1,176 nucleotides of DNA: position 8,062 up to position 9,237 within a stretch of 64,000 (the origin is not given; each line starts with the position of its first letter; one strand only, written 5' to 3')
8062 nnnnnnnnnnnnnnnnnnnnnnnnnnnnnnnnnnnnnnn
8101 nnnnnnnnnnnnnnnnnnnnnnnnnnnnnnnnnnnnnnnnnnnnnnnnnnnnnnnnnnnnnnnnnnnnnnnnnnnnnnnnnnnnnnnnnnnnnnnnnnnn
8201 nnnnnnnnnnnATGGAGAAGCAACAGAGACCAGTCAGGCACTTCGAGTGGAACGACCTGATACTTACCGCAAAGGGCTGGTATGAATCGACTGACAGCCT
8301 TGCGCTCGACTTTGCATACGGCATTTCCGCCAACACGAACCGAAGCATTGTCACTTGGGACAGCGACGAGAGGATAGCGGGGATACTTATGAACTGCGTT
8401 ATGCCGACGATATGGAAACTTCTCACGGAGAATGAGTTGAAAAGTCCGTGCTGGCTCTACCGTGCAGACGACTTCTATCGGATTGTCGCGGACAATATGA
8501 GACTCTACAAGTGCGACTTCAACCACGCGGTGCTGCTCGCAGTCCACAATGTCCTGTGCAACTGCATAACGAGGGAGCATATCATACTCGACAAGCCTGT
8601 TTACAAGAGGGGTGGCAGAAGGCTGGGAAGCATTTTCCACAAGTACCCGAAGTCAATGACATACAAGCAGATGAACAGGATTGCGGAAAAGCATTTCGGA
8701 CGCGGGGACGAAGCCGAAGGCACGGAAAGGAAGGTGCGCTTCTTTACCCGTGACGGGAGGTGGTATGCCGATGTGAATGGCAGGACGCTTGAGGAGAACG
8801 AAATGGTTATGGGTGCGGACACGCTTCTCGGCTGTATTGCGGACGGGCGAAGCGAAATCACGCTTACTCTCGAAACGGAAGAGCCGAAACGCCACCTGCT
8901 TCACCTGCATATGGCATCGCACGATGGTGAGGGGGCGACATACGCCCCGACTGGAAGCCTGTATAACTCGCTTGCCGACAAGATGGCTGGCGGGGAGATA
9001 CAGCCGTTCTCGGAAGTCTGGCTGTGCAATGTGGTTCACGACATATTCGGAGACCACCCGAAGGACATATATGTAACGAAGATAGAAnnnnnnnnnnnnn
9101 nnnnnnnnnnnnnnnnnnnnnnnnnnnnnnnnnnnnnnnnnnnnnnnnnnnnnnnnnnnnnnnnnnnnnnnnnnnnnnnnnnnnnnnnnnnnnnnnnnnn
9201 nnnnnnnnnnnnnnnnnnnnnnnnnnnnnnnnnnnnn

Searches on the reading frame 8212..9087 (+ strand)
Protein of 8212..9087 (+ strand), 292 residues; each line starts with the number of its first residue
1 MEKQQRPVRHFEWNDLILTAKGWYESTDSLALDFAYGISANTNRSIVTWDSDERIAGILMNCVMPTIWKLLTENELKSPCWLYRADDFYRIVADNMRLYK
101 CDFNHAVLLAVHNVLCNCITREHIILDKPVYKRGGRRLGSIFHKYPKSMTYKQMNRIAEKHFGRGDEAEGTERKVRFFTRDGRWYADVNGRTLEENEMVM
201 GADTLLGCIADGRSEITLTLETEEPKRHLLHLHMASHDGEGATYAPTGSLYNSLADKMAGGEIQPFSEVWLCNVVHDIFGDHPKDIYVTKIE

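Call 4: search_protein_families(library=pfam, proteins=[window:8212-9087:+], max_evalue=0.01)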
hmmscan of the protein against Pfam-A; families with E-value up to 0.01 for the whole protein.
window:8212-9087:+ (292 aa): 1 family
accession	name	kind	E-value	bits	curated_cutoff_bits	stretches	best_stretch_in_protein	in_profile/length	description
PF20475.3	DUF6717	-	2.7e-17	63.7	27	1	173-290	3-114/115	Family of unknown function (DUF6717)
